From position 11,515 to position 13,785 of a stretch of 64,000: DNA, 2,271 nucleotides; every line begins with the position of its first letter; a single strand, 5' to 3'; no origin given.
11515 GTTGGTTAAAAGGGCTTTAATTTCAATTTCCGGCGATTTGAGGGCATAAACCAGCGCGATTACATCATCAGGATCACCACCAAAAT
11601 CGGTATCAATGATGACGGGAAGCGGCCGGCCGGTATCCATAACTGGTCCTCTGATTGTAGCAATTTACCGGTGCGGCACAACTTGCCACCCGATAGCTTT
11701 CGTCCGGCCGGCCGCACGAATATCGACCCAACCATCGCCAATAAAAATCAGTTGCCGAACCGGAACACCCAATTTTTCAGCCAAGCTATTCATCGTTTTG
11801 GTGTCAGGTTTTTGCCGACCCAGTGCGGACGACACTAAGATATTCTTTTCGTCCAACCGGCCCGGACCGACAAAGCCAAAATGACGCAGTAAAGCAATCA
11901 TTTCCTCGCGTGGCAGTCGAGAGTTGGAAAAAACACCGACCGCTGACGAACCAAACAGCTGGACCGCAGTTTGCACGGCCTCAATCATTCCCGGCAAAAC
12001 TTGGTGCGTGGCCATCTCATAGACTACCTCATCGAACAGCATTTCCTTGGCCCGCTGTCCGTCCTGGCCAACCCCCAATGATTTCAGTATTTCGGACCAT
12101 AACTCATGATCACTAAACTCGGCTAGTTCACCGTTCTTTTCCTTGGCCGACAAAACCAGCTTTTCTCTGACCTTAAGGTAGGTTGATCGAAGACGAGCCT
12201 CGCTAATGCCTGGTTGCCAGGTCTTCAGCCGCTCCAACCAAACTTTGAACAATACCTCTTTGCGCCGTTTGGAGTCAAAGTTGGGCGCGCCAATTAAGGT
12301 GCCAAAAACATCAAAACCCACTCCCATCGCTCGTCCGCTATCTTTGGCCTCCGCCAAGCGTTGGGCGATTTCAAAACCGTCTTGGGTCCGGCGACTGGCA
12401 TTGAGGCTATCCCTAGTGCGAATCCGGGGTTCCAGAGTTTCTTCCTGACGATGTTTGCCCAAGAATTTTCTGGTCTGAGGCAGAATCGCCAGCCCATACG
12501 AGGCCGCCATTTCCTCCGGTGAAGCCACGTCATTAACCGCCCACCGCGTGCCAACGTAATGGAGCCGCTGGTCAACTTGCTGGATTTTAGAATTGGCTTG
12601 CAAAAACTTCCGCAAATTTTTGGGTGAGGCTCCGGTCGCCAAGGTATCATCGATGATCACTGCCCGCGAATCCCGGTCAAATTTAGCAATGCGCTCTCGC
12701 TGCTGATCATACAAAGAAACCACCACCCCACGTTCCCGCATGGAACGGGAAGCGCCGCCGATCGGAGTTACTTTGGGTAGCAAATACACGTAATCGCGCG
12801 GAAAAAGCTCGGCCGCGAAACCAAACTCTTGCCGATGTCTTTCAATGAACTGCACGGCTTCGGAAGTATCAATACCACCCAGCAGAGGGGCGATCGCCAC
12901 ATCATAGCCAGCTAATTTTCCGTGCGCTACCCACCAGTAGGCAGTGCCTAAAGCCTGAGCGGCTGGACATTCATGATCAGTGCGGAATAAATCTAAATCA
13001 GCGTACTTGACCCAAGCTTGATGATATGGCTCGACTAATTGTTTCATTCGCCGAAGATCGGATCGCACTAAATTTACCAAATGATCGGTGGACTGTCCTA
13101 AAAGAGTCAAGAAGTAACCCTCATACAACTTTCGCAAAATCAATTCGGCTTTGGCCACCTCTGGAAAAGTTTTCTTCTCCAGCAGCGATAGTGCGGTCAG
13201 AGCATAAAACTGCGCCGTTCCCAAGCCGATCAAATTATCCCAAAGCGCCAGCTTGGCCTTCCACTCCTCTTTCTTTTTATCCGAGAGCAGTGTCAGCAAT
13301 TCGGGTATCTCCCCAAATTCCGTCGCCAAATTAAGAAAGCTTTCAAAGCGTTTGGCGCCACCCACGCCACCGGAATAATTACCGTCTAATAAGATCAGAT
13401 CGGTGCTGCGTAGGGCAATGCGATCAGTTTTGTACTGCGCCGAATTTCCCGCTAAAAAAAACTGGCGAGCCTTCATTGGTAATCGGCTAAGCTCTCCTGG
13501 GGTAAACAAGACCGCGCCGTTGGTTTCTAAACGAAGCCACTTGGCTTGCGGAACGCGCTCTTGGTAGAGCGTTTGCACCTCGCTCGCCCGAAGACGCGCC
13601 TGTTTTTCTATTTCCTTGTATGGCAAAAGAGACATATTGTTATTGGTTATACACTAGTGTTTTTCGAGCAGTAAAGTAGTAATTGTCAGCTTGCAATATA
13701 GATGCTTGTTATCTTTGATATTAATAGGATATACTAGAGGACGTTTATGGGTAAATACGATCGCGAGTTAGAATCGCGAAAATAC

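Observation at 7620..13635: Salvage operon ending in an 841-aa two-module ATP-grasp ligase and starting with a PRT-HAD fusion of unknown N-domain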

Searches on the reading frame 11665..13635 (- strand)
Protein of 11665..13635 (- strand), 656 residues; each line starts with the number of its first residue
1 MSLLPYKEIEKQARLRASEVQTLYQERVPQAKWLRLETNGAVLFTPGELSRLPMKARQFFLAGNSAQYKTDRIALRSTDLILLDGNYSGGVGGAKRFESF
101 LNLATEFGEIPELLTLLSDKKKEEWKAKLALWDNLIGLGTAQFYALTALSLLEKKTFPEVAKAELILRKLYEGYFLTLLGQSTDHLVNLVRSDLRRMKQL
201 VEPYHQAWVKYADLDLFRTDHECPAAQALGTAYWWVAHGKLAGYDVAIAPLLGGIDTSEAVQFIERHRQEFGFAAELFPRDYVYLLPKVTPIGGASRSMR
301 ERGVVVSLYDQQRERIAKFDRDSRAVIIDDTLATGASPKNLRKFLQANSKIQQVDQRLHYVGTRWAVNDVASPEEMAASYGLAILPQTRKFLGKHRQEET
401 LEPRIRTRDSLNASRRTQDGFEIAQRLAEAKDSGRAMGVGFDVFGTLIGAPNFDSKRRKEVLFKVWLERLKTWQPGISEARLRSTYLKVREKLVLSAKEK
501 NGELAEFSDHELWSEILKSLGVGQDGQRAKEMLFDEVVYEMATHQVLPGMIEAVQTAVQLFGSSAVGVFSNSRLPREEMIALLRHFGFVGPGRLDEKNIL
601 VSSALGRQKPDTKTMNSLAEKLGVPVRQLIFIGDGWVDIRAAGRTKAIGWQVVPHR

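Call 3: search_protein_families(library=pfam, proteins=[window:11665-13635:-], max_evalue=0.01)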
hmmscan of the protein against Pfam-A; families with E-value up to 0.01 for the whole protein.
window:11665-13635:- (656 aa): 3 families
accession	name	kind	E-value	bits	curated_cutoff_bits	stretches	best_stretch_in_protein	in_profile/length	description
PF00702.32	Hydrolase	-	1.1e-10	42.6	26.4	1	439-642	4-187/191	haloacid dehalogenase-like hydrolase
PF13419.12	HAD_2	-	2.1e-05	25.1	23.8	1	514-645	46-171/178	Haloacid dehalogenase-like hydrolase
PF13242.12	Hydrolase_like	-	0.0011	19.2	22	1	608-644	3-40/75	HAD-hyrolase-like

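Call 4: search_protein_families(library=ncbifam, proteins=[window:11665-13635:-], max_evalue=0.01)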
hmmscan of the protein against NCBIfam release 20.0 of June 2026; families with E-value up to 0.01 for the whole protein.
window:11665-13635:- (656 aa): 5 families
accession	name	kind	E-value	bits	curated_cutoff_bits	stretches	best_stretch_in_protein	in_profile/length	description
TIGR01509.1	HAD-SF-IA-v3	subfamily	3.4e-05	24.1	29.4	1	555-653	71-152/154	HAD-IA family hydrolase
NF009695.0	PRK13222.1-2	equivalog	0.00011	21.7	225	1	599-643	140-184/226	phosphoglycolate phosphatase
TIGR01449.2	PGP_bact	equivalog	0.00032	20.3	180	1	603-642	135-174/213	phosphoglycolate phosphatase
TIGR02252.1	DREG-2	subfamily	0.00038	20.3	155.2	1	478-651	34-200/203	HAD hydrolase, REG-2-like, family IA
TIGR01549.1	HAD-SF-IA-v1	subfamily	0.0022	18.4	23.3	0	597-642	102-145/149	HAD-IA family hydrolase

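Call 9: find_homologous_proteins(query=window:11665-13635:-, max_evalue=0.00001)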
Query window:11665-13635:- (656 aa): 6 proteins with E <= 0.00001 among 8000 candidates.
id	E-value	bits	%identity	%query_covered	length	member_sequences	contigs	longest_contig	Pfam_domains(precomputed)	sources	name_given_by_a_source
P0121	0.0e+0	1469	100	100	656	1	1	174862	PF13419.13,PF00702.33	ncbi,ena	-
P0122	4.3e-164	565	44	99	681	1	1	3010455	PF13419.13,PF00702.33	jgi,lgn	jgi:putative hydrolase of the HAD superfamily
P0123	7.6e-155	535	41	99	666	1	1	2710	PF00702.33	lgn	-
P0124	2.2e-151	523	41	99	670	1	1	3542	PF00702.33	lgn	-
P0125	3.0e-148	513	41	99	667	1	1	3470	PF00702.33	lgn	-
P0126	1.6e-99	352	41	69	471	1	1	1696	-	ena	-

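Call 14: search_solved_structures(query=window:11665-13635:-, max_evalue=1)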
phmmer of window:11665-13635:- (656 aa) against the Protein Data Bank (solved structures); distinct sequences matched with E-value up to 1: 3.
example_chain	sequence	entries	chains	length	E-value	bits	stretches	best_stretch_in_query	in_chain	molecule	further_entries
3s6j_A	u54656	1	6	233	0.021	16.3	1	595-650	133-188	Hydrolase, haloacid dehalogenase-like family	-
4uav_A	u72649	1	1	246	0.13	13.7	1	545-642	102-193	Haloacid dehalogenase-like hydrolase domain-containing protein At3g48420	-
2pr7_A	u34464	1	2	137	0.18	13.3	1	598-649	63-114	Haloacid dehalogenase/epoxide hydrolase family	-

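Call 23: find_encoding_contigs(protein=P0122, flank=10000, max_places=2)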
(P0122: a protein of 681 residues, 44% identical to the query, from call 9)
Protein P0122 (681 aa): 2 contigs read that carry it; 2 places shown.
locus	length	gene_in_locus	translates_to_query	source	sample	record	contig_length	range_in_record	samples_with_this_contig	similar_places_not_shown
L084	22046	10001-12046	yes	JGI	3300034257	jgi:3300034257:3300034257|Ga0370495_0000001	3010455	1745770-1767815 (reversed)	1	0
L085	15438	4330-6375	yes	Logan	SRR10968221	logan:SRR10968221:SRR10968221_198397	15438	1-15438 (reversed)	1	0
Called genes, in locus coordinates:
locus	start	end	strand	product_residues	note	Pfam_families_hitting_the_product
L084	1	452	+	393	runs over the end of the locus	PF09994:T6SS_Tle1-like_cat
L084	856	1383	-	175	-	-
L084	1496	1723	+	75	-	PF12844:HTH_19, PF13560:HTH_31, PF01381:HTH_3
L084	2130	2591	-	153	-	PF00816:Histone_HNS (weak)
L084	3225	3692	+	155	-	-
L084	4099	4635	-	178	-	-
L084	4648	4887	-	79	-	-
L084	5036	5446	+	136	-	-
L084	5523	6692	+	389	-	-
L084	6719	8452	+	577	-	-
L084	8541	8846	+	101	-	-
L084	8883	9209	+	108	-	-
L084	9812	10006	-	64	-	-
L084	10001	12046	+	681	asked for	PF13419:HAD_2 (faint), PF00702:Hydrolase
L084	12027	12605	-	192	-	-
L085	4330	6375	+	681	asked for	PF13419:HAD_2 (faint), PF00702:Hydrolase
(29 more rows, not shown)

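Call 24: find_encoding_contigs(protein=P0124, flank=5000, max_places=2)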
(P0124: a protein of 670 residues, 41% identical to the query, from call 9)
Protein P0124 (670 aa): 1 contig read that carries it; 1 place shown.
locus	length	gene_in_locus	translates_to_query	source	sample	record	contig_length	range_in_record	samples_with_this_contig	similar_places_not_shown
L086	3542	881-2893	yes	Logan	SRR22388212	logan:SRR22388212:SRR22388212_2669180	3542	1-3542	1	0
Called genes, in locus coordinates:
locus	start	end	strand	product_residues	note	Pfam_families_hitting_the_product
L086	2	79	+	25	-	?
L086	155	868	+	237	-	PF00702:Hydrolase, PF13419:HAD_2, PF13242:Hydrolase_like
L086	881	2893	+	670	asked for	PF00702:Hydrolase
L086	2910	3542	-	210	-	?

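Call 30: search_protein_families(library=padloc, proteins=[window:11665-13635:-, P0122], max_evalue=0.01)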
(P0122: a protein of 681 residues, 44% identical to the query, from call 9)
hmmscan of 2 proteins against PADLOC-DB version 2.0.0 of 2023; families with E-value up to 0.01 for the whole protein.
window:11665-13635:- (656 aa): 0 families

P0122 (681 aa): 2 families
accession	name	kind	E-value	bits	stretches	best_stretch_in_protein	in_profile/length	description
PDLC03962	ShosT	-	0.0037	15.2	1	331-373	170-214/237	-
PDLC02926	HTH_VI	-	0.0075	14.5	0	616-655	37-76/92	-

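Call 36: predict_structure(alignment_id=A2)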
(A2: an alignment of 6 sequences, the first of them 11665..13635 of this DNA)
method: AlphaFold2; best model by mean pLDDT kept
length: 656 residues; sequences in the alignment: 6
mean_pLDDT: 72.8   pTM: 0.48
mean pLDDT of the five models: 72.8, 68.0, 66.7, 66.1, 65.6
residues with pLDDT >= 90: 109; 70-90: 339; 50-70: 106; < 50: 102
segments of 3 or more residues with pLDDT < 50: 1-3, 30-40, 64-70, 85-90, 252-254, 289-305, 331-336, 361-371, 382-414
pLDDT, mean of each block of 10 residues (from residue 1): 52 54 52 42 69 84 49 56 45 72 85 86 80 82 81 81 83 73 84 87 84 67 62 80 81 60 85 87 65 29 49 75 75 50 73 68 36 52 39 28 32 58 85 85 90 80 91 89 92 86 80 93 88 91 90 93 92 88 93 88 79 85 88 82 78 67
secondary structure, 60 per line:
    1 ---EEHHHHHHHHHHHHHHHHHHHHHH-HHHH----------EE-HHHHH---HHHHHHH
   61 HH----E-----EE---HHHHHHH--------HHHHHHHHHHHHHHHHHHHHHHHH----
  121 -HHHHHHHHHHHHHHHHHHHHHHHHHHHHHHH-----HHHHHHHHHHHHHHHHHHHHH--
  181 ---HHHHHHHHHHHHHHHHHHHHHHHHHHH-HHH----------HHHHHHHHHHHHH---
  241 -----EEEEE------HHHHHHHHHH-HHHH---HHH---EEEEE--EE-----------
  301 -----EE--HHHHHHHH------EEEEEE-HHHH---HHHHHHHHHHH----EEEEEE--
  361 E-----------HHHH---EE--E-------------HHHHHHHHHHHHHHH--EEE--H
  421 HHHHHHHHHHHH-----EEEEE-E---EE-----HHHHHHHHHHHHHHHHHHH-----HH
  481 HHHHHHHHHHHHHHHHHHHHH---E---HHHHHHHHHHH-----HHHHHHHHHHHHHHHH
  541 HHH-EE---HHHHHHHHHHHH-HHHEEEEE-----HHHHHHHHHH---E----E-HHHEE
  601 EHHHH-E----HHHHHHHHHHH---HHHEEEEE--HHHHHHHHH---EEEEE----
elements in order (helices of 4 or more, strands of 3 or more residues): H6-27 H29-32 H46-50 H54-62 H78-84 H93-116 H122-152 H158-178 H184-210 H225-237 E246-250 H257-266 H268-271 E281-285 H310-317 E324-329 H331-334 H338-348 E353-358 H373-376 H398-412 E415-417 H420-432 E438-442 H455-473 H479-501 H509-519 H525-543 H550-561 E566-570 H576-585 E599-601 H602-605 H612-622 E629-633 H636-644 E648-652

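Call 41: fold_search(model_id=the predicted structure, library=pdb)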
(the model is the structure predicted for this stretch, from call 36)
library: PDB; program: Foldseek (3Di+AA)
matches with E <= 10: 572; with E <= 0.001: 30
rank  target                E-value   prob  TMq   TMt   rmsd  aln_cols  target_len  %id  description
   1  6z1k                  2.3e-05  1.00  0.22  0.51   5.6       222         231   18  A de novo Enzyme for the Morita-Baylis-Hillman Reaction BH32.6 (released 2021-08-25)
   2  8a0m_D                3.2e-05  1.00  0.25  0.17  17.3       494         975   12  Capsular polysaccharide synthesis multienzyme in complex with capsular polymer fragment (released 2023-04-26)
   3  8a0m_B                4.3e-05  1.00  0.25  0.18  19.3       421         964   12  Capsular polysaccharide synthesis multienzyme in complex with capsular polymer fragment (released 2023-04-26)
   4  8bp1                  4.5e-05  1.00  0.22  0.51   5.5       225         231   18  Crystal structure of BHMeHis1.0, an engineered enzyme for the Morita-Baylis-Hillman reaction (released 2024-02-28)
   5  8a0c_A                6.2e-05  1.00  0.25  0.16  13.4       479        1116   11  Capsular polysaccharide synthesis multienzyme in complex with CMP (released 2023-04-26)
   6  4eek                  7.9e-05  1.00  0.18  0.46   7.8       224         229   17  Crystal structure of HAD FAMILY HYDROLASE DR_1622 from Deinococcus radiodurans R1 (TARGET EFI-501256) With bound phospha (released 2012-04-18)
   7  6q7p                  1.3e-04  1.00  0.20  0.45   6.0       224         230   15  Crystal structure of OE1.2 (released 2019-06-05)
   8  8a0m_A                1.4e-04  1.00  0.24  0.15  14.6       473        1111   10  Capsular polysaccharide synthesis multienzyme in complex with capsular polymer fragment (released 2023-04-26)
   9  9eqd                  1.5e-04  1.00  0.22  0.49   5.7       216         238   21  Crystal structure of an engineered enzyme containing a genetically encoded thiourea, CT1.5 (released 2025-10-01)
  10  6z1l                  1.6e-04  1.00  0.21  0.50   6.0       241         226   18  A de novo Enzyme for the Morita-Baylis-Hillman Reaction BH32.12 (released 2021-08-25)
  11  2hi0_B                1.6e-04  1.00  0.18  0.44   9.4       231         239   18  Crystal structure of putative phosphoglycolate phosphatase (YP_619066.1) from Lactobacillus delbrueckii subsp. bulgari (released 2006-08-15)
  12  3d6j                  1.8e-04  1.00  0.19  0.53   7.8       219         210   17  Crystal structure of Putative haloacid dehalogenase-like hydrolase from Bacteroides fragilis (released 2008-07-15)
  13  6q7q                  2.0e-04  1.00  0.21  0.48   6.4       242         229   15  Crystal structure of OE1.3 (released 2019-06-05)
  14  8a0c_B                2.0e-04  1.00  0.26  0.16  14.5       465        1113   12  Capsular polysaccharide synthesis multienzyme in complex with CMP (released 2023-04-26)
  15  2hi0_A                2.1e-04  1.00  0.19  0.45   9.9       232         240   17  Crystal structure of putative phosphoglycolate phosphatase (YP_619066.1) from Lactobacillus delbrueckii subsp. bulgari (released 2006-08-15)
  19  7shg_A                3.1e-04  1.00  0.28  0.31   3.4       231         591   16  Polysaccharide ribofuranosyl transferase from Thermobacillus composti (released 2022-03-02)
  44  7shg_B                1.5e-03  1.00  0.28  0.31   3.6       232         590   17  Polysaccharide ribofuranosyl transferase from Thermobacillus composti (released 2022-03-02)
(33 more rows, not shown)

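Call 54: search_solved_structures(query=A3, max_evalue=10, show_alignments=0)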
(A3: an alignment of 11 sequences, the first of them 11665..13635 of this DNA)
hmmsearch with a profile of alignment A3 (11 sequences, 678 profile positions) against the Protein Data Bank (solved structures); distinct sequences matched with E-value up to 10: 52.
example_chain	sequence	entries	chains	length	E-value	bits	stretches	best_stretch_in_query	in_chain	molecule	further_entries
2hsz_A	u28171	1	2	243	1.4e-08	36.6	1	553-658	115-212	novel predicted phosphatase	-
7shg_A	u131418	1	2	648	2.1e-07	32.8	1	443-643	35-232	Ribofuranosyl transferase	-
3kzx_A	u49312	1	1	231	1.6e-06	29.9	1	552-658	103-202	HAD-superfamily hydrolase, subfamily IA, variant 1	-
6z1k_A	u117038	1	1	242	2.7e-05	25.8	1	515-657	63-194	BH32.6 protein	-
3s6j_A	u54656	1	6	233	3e-05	25.7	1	527-663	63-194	Hydrolase, haloacid dehalogenase-like family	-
7o1d_A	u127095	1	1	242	4.4e-05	25.1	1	515-657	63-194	BH32.7 protein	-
8bp1_A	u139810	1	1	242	5.1e-05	24.9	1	516-657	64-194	BHMeHis1.0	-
2ybd_A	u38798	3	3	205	8.8e-05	24.1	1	549-657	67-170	HYDROLASE, HALOACID DEHALOGENASE-LIKE FAMILY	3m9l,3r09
9m7d_A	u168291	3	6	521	0.00021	22.9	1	542-649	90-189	Haloacid dehalogenase superfamily, subfamily IA, variant 3 with third motif having DD or E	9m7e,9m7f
9mhs_B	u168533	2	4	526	0.00021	22.8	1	542-649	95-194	Drimenol Synthase | Haloacid dehalogenase superfamily, subfamily IA, variant 3 with third motif having DD or E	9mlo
6q7p_A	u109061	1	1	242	0.00044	21.8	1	518-657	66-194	OE1.2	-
4rn3_A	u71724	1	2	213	0.00047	21.7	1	557-650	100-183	HAD superfamily hydrolase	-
3u26_A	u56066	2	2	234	0.00064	21.3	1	517-644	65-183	PF00702 domain protein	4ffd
6q7n_A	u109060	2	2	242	0.00069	21.2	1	517-644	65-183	BH32 | OE1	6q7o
6z1l_A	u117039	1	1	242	0.00079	20.9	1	445-644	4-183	BH32.12 protein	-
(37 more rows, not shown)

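Call 55: find_related_loci(query=A3, collection=metagenome_contigs, flank=5000)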
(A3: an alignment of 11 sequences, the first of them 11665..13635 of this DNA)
Query A3 (656 aa) in metagenome_contigs; peptide patterns used: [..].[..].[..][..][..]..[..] (x = any residue, [..] = any of these).
248 stretches matched a pattern; 37 encode a relative of the query (tblastn E <= 1e-3); 37 distinct loci.
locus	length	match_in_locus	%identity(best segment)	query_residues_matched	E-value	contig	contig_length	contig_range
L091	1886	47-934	45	358-653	1e-80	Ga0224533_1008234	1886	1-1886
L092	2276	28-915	39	361-653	8e-63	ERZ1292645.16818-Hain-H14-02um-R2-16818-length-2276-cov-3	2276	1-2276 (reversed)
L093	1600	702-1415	29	400-642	1e-9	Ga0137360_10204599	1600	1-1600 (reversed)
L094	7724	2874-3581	27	400-642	3e-9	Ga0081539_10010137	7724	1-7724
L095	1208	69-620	26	438-634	1e-8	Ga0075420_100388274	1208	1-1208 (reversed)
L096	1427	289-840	25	438-634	1e-8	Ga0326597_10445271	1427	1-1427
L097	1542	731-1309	29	438-642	2e-8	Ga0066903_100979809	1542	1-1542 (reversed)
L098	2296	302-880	25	438-642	3e-8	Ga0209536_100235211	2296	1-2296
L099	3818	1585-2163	29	438-642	6e-8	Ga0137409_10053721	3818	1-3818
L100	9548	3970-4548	29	438-642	8e-8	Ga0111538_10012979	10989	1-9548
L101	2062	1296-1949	27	404-642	1e-7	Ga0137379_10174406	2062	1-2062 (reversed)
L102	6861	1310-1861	25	438-634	1e-7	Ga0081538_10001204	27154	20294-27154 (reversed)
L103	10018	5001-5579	28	438-642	2e-7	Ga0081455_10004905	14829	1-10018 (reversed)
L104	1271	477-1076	25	425-634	4e-7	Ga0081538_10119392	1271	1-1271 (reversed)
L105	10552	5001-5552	25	438-634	1e-6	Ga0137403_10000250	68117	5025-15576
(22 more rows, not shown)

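Call 57: find_encoding_contigs(protein=P0125, flank=3000, max_places=2)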
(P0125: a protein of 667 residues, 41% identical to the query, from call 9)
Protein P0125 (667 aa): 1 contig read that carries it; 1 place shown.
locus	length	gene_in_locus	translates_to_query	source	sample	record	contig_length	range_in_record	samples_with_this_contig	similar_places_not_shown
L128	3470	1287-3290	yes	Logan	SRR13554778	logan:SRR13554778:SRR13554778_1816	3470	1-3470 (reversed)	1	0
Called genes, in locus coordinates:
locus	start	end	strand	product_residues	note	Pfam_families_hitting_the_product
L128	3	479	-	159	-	?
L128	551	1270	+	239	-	PF00702:Hydrolase, PF09419:PGP_phosphatase (faint), PF13419:HAD_2, PF13242:Hydrolase_like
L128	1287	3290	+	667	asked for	PF00702:Hydrolase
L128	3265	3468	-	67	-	?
